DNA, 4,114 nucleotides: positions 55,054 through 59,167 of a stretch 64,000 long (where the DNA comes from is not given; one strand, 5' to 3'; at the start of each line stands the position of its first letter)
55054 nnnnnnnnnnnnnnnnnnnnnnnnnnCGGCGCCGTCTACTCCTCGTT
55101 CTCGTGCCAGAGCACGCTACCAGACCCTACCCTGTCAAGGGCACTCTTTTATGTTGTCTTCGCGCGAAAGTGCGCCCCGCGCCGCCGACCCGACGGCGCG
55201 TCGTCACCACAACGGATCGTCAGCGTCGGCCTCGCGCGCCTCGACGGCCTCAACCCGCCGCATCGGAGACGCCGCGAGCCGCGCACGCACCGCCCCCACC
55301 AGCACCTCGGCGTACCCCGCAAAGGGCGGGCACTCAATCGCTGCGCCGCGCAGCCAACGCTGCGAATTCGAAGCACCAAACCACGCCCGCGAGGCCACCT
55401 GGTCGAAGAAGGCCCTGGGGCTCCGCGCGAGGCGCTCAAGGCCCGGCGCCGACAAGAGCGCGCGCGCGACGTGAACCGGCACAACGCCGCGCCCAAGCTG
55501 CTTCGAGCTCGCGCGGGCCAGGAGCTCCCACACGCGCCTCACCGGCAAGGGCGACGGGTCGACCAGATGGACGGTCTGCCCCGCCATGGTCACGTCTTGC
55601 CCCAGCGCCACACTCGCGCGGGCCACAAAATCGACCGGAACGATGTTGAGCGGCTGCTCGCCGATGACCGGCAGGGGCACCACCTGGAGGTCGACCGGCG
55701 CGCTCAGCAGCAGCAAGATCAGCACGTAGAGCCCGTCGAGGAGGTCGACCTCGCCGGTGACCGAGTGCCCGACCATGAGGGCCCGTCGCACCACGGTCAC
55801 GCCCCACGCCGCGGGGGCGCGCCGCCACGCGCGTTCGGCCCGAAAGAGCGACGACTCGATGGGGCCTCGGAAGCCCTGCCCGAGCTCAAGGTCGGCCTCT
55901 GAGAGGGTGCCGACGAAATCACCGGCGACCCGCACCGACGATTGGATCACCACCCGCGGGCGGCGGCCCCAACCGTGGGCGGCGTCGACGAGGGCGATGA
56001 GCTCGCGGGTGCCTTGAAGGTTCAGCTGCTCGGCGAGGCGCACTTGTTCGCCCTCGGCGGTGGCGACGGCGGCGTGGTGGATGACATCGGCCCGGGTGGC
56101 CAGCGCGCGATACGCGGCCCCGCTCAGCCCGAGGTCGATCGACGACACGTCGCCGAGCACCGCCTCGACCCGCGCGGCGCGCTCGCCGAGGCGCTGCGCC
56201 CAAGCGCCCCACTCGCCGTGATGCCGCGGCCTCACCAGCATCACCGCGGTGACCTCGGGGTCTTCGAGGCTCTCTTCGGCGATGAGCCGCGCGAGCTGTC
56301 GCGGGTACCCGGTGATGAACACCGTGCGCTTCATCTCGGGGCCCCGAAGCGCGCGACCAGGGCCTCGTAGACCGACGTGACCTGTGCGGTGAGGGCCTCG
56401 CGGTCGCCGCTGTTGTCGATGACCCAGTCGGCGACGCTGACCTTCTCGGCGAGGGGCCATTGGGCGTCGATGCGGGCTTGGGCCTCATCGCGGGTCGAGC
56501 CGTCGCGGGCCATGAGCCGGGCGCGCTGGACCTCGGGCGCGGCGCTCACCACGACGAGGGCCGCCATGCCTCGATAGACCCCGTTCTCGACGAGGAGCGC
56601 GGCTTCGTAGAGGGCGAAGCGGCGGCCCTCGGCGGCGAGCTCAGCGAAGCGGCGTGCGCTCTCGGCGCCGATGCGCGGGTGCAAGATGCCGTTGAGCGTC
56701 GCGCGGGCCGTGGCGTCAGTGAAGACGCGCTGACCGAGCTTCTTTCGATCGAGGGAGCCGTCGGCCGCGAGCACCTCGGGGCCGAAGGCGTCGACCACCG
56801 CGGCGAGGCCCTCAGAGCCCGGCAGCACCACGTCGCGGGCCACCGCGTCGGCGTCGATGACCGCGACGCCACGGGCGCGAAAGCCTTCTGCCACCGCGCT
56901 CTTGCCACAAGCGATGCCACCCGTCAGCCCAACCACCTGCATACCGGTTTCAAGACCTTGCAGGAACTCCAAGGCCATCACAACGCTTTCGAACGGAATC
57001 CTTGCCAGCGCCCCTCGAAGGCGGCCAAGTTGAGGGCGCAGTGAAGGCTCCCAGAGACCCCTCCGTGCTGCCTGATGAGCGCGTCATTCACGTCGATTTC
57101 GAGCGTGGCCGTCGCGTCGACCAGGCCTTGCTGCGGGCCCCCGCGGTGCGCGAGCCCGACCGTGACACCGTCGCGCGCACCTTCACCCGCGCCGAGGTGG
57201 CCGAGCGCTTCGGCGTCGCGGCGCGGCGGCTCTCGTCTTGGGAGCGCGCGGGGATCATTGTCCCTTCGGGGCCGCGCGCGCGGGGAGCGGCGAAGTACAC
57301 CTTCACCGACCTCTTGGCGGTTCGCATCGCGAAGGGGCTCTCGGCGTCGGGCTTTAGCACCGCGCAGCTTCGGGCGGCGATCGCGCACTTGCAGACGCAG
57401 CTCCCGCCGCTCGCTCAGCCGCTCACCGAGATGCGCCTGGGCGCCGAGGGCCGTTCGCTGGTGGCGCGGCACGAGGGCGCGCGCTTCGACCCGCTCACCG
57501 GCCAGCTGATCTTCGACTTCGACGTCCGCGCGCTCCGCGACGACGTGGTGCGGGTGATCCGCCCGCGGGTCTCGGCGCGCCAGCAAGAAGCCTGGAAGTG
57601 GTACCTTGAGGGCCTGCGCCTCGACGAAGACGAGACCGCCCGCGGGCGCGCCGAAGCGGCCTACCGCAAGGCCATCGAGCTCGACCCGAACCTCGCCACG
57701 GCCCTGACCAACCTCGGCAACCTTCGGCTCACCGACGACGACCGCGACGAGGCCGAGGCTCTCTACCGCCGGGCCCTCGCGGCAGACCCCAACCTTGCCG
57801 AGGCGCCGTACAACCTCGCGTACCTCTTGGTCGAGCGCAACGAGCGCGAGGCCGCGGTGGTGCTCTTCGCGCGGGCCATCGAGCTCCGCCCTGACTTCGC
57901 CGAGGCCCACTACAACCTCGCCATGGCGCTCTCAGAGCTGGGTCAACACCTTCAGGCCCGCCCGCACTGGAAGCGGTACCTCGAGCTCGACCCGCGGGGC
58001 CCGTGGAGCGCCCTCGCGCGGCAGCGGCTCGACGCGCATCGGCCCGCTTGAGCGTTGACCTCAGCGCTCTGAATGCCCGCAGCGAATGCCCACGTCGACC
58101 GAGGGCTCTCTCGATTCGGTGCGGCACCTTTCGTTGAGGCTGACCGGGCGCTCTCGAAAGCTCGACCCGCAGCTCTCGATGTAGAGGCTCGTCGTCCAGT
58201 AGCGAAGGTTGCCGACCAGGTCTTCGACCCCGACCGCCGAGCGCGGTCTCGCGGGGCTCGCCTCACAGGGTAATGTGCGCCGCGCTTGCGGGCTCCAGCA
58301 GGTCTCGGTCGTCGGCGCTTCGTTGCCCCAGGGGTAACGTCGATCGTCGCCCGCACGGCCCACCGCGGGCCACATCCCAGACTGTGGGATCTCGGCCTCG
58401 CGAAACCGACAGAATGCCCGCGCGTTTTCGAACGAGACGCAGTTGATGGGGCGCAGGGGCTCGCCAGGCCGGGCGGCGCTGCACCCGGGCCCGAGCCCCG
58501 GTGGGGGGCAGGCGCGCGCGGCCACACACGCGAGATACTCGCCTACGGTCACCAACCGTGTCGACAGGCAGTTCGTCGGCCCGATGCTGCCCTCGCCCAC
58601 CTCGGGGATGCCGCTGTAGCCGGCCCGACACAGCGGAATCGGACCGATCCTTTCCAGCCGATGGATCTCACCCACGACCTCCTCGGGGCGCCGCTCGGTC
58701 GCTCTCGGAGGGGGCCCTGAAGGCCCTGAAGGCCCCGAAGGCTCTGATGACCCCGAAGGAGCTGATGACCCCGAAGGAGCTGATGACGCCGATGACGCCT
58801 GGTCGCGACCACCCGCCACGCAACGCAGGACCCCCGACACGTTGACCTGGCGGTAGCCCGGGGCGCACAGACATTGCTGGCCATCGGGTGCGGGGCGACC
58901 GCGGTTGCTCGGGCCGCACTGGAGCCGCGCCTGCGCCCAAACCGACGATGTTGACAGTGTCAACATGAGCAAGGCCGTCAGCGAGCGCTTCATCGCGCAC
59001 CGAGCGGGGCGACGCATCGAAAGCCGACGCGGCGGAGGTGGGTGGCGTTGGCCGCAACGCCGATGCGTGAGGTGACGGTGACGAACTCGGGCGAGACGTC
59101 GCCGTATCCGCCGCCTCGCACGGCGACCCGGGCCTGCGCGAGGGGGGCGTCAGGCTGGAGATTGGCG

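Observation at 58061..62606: Four consecutive FGE-sulfatase (SUMF1-like) domain genes, the first fused to a kinase domain, with no sulfatase gene nearby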

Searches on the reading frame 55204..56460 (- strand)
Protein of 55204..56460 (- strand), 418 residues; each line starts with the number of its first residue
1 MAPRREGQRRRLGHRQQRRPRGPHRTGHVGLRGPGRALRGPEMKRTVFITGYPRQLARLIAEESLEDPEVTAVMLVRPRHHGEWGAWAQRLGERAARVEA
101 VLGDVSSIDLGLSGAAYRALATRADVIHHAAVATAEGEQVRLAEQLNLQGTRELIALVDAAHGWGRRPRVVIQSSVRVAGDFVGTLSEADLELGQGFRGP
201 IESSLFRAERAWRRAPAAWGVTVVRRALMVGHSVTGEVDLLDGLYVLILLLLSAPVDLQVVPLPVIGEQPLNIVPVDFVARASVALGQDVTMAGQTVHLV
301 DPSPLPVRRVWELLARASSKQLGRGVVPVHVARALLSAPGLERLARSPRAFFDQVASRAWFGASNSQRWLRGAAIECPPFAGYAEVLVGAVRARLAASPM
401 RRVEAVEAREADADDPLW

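Call 9: search_protein_families(library=pfam, proteins=[window:55204-56460:-], max_evalue=0.01)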
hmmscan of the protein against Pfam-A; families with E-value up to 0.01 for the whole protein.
window:55204-56460:- (418 aa): 1 family
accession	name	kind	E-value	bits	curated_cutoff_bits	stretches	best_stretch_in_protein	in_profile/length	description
PF07993.18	NAD_binding_4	-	3.2e-16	59.7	20.1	1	87-282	52-257/258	Male sterility protein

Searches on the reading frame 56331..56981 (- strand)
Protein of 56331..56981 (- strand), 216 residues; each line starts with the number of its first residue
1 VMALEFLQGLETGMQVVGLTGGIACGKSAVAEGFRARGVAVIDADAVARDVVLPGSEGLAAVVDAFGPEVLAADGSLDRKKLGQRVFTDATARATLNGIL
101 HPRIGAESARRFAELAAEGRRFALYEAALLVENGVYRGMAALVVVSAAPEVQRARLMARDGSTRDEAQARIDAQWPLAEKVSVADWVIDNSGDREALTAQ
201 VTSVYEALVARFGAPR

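Call 9: search_protein_families(library=pfam, proteins=[window:56331-56981:-], max_evalue=0.01)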
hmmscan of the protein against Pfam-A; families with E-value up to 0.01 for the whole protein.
window:56331-56981:- (216 aa): 1 family
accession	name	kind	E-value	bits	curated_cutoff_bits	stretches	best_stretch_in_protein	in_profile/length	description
PF01121.26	CoaE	-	2e-56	191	27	1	16-193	2-177/180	Dephospho-CoA kinase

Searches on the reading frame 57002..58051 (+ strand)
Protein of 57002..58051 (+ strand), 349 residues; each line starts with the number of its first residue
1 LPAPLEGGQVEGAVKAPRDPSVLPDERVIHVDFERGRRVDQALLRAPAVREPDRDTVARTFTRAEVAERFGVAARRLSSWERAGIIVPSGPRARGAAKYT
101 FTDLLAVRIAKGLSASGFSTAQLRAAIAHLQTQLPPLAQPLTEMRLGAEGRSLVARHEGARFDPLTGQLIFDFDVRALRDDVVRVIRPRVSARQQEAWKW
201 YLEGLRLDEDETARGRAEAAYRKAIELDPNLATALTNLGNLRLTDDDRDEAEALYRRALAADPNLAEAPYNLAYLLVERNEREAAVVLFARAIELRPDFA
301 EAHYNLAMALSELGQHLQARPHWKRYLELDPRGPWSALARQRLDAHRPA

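Call 9: search_protein_families(library=pfam, proteins=[window:57002-58051:+], max_evalue=0.01)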
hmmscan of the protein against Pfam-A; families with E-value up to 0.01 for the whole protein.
window:57002-58051:+ (349 aa): 21 families
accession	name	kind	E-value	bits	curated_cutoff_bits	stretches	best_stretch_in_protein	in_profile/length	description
PF00515.34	TPR_1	-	5.9e-19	67.5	27.8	2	300-331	1-32/34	Tetratricopeptide repeat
PF13414.12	TPR_11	-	7.2e-19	67.7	26.8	2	275-314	3-42/42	TPR repeat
PF13431.12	TPR_17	-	1e-18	66.4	24.4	2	288-320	1-33/34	Tetratricopeptide repeat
PF13181.12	TPR_8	-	5e-17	61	25.7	1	232-264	1-33/34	Tetratricopeptide repeat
PF07719.23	TPR_2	-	5.5e-16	57.7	27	2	300-331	1-32/34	Tetratricopeptide repeat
PF13411.12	MerR_1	-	7.2e-10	39.3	21.6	1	64-127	4-66/69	MerR HTH family regulatory protein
PF14559.12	TPR_19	-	2.3e-09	37.9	25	3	277-338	2-64/68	Tetratricopeptide repeat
PF13424.12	TPR_12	-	8.6e-09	35.9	30.1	1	217-262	26-75/77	Tetratricopeptide repeat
PF13432.12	TPR_16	-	1.5e-08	35.4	32.7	2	270-334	1-65/65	Tetratricopeptide repeat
PF13428.12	TPR_14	-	4.8e-07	30.3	23.5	0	272-307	7-42/44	Tetratricopeptide repeat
PF13176.12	TPR_7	-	1.5e-06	28.3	27.9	1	234-264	1-33/36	Tetratricopeptide repeat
PF13174.12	TPR_6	-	4.1e-06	27.5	26.3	0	301-331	1-31/33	Tetratricopeptide repeat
PF23914.1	TPR_CcmH_CycH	-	1.1e-05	25.8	42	2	186-294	39-149/158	Cytochrome c-type biogenesis protein H TPR domain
PF24575.1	TPR_Slam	-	2.7e-05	25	35.2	1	245-286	60-101/104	Surface lipoprotein assembly modifier, N-terminal TPR repeats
PF13429.12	TPR_15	-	0.00016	21.6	26.2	1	246-334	160-248/280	Tetratricopeptide repeat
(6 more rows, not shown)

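Call 52: search_protein_families(library=padloc, proteins=[window:57002-58051:+], max_evalue=0.001)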
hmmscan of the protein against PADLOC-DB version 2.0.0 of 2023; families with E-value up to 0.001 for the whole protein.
window:57002-58051:+ (349 aa): 1 family
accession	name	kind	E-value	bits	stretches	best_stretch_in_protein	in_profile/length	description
PDLC04133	mad1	-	2.9e-05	22.3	1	59-104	4-47/60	mads_1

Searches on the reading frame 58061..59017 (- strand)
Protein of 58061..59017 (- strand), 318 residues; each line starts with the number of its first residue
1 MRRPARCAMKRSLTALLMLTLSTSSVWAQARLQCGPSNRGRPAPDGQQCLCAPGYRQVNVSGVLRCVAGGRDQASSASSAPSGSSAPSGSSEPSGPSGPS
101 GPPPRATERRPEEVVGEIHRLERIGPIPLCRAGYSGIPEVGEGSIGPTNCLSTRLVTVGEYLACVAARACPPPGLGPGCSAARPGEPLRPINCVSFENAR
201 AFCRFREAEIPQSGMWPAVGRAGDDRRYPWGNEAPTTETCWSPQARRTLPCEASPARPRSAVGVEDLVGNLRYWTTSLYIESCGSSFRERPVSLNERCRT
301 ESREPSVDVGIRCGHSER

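Call 5: search_protein_families(library=pfam, proteins=[window:58061-59017:-], max_evalue=0.01)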
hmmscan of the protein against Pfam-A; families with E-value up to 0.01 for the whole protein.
window:58061-59017:- (318 aa): 1 family
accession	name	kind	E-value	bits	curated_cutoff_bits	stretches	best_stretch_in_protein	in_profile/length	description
PF03781.23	FGE-sulfatase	-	1.3e-11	45.1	23.3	1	184-285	86-199/255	Sulfatase-modifying factor enzyme 1-like domain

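Call 6: search_protein_families(library=ncbifam, proteins=[window:58061-59017:-], max_evalue=0.01)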
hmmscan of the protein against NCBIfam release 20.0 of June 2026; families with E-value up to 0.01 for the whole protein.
window:58061-59017:- (318 aa): 1 family
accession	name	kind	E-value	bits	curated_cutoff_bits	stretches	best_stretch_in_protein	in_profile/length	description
TIGR03440.2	egtB_TIGR03440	equivalog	0.00039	19.6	360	1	183-280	268-353/413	ergothioneine biosynthesis protein EgtB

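Call 52: search_protein_families(library=padloc, proteins=[window:58061-58993:-], max_evalue=0.001)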
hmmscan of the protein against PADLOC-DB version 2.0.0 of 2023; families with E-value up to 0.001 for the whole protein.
window:58061-58993:- (310 aa): 0 families

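Call 58: predict_structure(alignment_id=A4)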
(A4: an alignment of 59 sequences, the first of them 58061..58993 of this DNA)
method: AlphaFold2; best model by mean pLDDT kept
length: 310 residues; sequences in the alignment: 59
mean_pLDDT: 70.1   pTM: 0.61
mean pLDDT of the five models: 70.1, 69.6, 68.5, 67.5, 67.3
residues with pLDDT >= 90: 70; 70-90: 99; 50-70: 75; < 50: 66
segments of 3 or more residues with pLDDT < 50: 63-90, 94-114, 125-132, 276-280
pLDDT, mean of each block of 10 residues (from residue 1): 62 57 57 77 82 81 38 39 45 46 39 50 49 52 89 97 96 93 96 96 87 72 77 73 71 75 84 49 72 89 86
secondary structure, 60 per line:
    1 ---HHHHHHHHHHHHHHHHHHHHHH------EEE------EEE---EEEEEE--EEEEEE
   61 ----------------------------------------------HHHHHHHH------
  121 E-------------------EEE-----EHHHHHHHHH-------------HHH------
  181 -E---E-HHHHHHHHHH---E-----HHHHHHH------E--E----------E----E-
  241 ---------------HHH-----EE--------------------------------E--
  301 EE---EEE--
elements in order: H4-25 E32-34 E41-43 E47-52 E55-60 H107-114 E141-143 H150-158 H188-197 H207-213 E306-308

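Call 61: fold_search(model_id=the predicted structure, library=pdb)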
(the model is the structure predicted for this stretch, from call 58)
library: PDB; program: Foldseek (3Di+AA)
matches with E <= 10: 109; with E <= 0.001: 53
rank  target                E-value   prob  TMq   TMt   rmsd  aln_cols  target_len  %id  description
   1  6vqp_A                7.6e-07  1.00  0.41  0.43   6.2       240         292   18  Structure of CalU17 from the Calicheamicin Biosynthesis Pathway of Micromonospora echinospora (released 2021-02-17)
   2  1y4j_A                1.6e-05  1.00  0.36  0.42   4.8       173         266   23  Crystal structure of the paralogue of the human formylglycine generating enzyme (released 2005-02-08)
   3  2aft_X                1.9e-05  1.00  0.37  0.41   7.5       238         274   17  Formylglycine generating enzyme C336S mutant (released 2005-12-13)
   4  1y1j_X                2.0e-05  1.00  0.37  0.42   7.2       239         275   18  human formylglycine generating enzyme, sulfonic acid/desulfurated form (released 2005-05-31)
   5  1z70_X                2.0e-05  1.00  0.37  0.41   7.4       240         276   16  1.15A resolution structure of the formylglycine generating enzyme FGE (released 2005-07-22)
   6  4x8b_B                2.1e-05  1.00  0.38  0.28   8.2       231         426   19  Ergothioneine-biosynthetic sulfoxide synthase EgtB, apo form (released 2015-01-28)
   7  1y1e                  2.6e-05  1.00  0.39  0.44   6.0       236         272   17  human formylglycine generating enzyme (released 2005-05-31)
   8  5nyy                  2.8e-05  1.00  0.40  0.44   5.9       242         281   18  Formylglycine generating enzyme from T. curvata in complex with Cd(II) (released 2017-06-07)
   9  2q17_D                3.1e-05  1.00  0.37  0.39   8.1       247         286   19  Formylglycine Generating Enzyme from Streptomyces coelicolor (released 2008-04-01)
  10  1y1h_X                3.8e-05  1.00  0.39  0.43   6.7       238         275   18  human formylglycine generating enzyme, oxidised Cys refined as hydroperoxide (released 2005-05-31)
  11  1y4j_B                4.0e-05  1.00  0.36  0.41   4.8       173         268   23  Crystal structure of the paralogue of the human formylglycine generating enzyme (released 2005-02-08)
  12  2aii_X                4.6e-05  1.00  0.37  0.41   7.2       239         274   18  wild-type Formylglycine generating enzyme reacted with iodoacetamide (released 2005-12-13)
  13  5nxl                  5.2e-05  1.00  0.39  0.42   7.7       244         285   19  Formylglycine generating enzyme from T. curvata in complex with Ag(I) (released 2017-06-07)
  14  5ssx_A                5.2e-05  1.00  0.37  0.41   7.4       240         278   16  Crystal Structure human formylglycine generating enzyme E130D mutant (released 2023-08-23)
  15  4x8b_A                6.3e-05  1.00  0.39  0.29   7.6       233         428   20  Ergothioneine-biosynthetic sulfoxide synthase EgtB, apo form (released 2015-01-28)
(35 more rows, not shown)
